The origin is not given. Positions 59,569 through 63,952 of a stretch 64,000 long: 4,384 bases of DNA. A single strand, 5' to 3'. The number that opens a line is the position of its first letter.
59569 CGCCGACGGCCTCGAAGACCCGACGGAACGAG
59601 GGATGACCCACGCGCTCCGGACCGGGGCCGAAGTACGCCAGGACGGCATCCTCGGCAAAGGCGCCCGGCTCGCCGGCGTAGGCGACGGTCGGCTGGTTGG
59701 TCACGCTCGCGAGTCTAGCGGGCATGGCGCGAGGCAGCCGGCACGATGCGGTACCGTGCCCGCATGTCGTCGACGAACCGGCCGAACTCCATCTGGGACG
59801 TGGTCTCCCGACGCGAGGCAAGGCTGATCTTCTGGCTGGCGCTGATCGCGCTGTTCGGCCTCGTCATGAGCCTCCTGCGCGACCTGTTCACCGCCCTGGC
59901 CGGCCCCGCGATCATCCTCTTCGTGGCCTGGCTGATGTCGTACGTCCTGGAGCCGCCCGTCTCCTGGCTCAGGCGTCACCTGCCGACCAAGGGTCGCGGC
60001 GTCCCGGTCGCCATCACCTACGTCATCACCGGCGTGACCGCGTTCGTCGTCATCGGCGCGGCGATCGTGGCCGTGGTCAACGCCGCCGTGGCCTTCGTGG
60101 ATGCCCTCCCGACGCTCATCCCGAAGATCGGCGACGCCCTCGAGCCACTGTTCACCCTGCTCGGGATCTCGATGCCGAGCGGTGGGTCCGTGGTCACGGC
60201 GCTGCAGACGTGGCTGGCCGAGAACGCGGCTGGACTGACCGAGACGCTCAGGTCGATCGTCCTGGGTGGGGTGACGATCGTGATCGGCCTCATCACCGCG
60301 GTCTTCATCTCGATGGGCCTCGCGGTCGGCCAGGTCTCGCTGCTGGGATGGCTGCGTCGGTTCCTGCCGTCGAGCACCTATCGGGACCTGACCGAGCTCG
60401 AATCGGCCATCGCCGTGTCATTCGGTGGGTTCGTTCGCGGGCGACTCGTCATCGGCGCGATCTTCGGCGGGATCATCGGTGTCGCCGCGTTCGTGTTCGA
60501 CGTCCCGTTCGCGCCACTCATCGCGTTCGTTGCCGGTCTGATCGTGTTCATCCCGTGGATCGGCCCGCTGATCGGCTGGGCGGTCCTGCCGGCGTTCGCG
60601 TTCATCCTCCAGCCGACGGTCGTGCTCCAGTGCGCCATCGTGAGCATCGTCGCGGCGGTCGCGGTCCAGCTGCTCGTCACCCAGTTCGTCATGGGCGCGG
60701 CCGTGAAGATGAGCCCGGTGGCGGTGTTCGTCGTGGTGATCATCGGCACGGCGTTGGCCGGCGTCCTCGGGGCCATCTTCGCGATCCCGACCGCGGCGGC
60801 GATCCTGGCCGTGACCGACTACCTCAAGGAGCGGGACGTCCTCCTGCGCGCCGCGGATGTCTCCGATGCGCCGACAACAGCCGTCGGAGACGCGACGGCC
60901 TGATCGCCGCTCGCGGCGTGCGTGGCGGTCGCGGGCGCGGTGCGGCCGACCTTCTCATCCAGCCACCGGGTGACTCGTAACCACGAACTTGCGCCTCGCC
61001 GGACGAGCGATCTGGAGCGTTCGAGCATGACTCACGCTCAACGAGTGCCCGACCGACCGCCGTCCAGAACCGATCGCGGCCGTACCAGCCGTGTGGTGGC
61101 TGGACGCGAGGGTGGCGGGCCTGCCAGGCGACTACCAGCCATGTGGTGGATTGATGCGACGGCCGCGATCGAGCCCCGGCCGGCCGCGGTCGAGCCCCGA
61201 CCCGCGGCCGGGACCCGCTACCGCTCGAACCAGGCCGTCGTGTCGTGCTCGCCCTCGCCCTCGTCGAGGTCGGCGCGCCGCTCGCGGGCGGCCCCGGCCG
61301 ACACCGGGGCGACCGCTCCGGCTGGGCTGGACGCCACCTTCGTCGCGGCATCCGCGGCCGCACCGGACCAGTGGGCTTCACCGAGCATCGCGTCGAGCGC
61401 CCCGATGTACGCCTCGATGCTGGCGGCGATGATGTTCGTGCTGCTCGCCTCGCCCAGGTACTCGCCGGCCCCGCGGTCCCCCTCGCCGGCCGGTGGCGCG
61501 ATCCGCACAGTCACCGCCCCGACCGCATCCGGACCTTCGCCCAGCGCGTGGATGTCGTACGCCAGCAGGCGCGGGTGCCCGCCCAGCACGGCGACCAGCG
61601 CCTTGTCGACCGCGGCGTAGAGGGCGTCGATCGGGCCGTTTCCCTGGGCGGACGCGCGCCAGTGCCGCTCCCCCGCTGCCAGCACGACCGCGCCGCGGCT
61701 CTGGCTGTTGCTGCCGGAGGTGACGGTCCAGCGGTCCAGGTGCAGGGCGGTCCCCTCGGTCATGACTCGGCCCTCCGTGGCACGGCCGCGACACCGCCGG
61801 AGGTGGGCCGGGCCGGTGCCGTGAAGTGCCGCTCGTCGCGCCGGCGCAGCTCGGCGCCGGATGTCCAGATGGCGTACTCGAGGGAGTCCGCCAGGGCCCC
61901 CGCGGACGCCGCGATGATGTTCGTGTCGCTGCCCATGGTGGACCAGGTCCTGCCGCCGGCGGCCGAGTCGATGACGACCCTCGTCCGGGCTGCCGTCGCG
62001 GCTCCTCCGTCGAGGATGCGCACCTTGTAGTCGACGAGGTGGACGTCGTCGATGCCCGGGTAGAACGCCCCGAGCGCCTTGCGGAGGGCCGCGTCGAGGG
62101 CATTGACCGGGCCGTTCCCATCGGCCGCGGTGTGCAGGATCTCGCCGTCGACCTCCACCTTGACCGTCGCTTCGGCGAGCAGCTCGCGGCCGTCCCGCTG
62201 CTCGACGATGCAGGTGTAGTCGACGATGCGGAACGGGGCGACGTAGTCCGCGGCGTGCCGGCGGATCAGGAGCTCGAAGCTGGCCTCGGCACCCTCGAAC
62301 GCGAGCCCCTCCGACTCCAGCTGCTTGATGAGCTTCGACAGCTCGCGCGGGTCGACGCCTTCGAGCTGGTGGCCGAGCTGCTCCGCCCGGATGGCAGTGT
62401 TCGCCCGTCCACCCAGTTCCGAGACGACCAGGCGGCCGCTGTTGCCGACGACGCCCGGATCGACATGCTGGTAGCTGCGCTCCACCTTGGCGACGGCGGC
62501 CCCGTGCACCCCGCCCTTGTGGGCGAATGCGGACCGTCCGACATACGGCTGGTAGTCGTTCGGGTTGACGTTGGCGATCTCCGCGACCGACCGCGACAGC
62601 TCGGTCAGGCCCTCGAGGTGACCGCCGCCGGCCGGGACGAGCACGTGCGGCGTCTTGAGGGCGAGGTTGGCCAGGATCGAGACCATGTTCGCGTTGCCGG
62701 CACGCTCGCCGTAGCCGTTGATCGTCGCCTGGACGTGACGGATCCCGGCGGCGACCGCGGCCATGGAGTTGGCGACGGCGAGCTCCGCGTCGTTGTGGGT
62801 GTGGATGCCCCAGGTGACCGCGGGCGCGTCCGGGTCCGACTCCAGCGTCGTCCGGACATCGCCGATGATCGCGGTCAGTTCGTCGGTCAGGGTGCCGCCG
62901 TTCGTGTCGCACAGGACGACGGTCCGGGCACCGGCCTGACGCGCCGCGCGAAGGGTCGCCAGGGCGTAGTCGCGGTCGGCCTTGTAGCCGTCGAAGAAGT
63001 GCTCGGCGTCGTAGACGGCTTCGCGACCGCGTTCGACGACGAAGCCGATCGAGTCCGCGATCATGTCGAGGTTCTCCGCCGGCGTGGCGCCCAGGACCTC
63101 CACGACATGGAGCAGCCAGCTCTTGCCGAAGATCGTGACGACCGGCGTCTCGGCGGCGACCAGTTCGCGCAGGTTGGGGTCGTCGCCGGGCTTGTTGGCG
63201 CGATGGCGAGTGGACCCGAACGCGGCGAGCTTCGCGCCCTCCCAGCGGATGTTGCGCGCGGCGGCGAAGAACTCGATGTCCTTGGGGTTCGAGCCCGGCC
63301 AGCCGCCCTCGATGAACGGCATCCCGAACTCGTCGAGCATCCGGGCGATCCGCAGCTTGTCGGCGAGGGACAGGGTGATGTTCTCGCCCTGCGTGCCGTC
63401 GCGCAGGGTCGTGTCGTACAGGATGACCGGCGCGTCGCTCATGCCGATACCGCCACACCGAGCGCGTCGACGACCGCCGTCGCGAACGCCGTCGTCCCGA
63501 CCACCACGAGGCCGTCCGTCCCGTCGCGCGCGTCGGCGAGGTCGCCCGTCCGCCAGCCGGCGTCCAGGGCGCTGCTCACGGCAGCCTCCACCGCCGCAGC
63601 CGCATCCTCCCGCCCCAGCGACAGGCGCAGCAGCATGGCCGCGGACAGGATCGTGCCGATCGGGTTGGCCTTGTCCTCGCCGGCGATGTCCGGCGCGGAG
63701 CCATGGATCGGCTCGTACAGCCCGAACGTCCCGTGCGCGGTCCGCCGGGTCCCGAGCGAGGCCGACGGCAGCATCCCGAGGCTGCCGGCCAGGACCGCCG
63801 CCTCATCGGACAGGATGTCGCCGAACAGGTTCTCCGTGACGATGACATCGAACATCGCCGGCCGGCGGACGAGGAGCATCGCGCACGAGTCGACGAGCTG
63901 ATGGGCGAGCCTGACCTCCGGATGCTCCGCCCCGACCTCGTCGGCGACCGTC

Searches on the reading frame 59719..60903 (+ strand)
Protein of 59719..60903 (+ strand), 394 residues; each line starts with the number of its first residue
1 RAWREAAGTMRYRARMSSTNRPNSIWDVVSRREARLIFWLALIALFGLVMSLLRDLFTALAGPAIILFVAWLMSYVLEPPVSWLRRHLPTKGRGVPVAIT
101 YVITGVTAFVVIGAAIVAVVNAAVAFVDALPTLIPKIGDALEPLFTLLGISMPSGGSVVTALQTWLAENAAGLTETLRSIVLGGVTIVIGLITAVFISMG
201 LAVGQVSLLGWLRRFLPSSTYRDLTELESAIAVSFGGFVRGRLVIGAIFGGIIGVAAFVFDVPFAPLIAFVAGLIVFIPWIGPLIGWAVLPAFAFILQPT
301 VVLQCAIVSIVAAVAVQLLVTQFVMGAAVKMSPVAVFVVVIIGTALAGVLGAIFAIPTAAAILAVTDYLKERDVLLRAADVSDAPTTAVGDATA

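Call 54: search_protein_families(library=pfam, proteins=[window:59719-60903:+], max_evalue=0.00001)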
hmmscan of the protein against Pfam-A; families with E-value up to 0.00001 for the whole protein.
window:59719-60903:+ (394 aa): 1 family
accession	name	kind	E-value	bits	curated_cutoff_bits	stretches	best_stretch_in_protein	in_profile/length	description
PF01594.21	AI-2E_transport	-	1.9e-32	113.2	34.3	1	48-368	8-325/327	AI-2E family transporter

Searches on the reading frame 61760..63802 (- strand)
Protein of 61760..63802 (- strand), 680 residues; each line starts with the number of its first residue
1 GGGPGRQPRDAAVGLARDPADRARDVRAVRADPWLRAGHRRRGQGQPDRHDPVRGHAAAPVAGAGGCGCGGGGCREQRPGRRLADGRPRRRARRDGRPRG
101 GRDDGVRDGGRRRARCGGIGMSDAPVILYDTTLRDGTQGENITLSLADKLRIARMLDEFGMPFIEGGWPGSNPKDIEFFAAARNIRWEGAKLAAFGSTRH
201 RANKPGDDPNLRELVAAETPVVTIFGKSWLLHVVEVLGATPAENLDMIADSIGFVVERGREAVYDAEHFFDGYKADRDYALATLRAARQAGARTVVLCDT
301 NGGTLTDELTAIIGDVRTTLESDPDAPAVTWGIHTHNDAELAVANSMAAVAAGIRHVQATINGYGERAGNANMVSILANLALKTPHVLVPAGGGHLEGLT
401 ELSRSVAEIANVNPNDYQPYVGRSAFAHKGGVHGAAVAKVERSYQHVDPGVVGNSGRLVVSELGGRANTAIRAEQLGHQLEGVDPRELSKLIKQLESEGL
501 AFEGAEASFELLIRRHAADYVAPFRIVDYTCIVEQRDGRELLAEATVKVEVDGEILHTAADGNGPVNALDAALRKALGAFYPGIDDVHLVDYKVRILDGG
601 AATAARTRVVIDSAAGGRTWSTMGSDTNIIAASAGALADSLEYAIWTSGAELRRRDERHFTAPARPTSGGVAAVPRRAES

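Call 54: search_protein_families(library=pfam, proteins=[window:61760-63802:-], max_evalue=0.00001)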
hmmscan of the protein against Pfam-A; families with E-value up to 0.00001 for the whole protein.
window:61760-63802:- (680 aa): 3 families
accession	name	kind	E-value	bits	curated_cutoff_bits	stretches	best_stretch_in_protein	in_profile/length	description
PF00682.25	HMGL-like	-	1.6e-39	136.3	29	1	126-383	2-242/260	HMGL-like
PF08502.15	LeuA_dimer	-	3.4e-27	95.4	24.9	1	505-644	3-130/131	LeuA allosteric (dimerisation) domain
PF22617.1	HCS_D2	-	3.1e-10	40.7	27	1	421-496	2-78/82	Homocitrate synthase post-HMGL domain-like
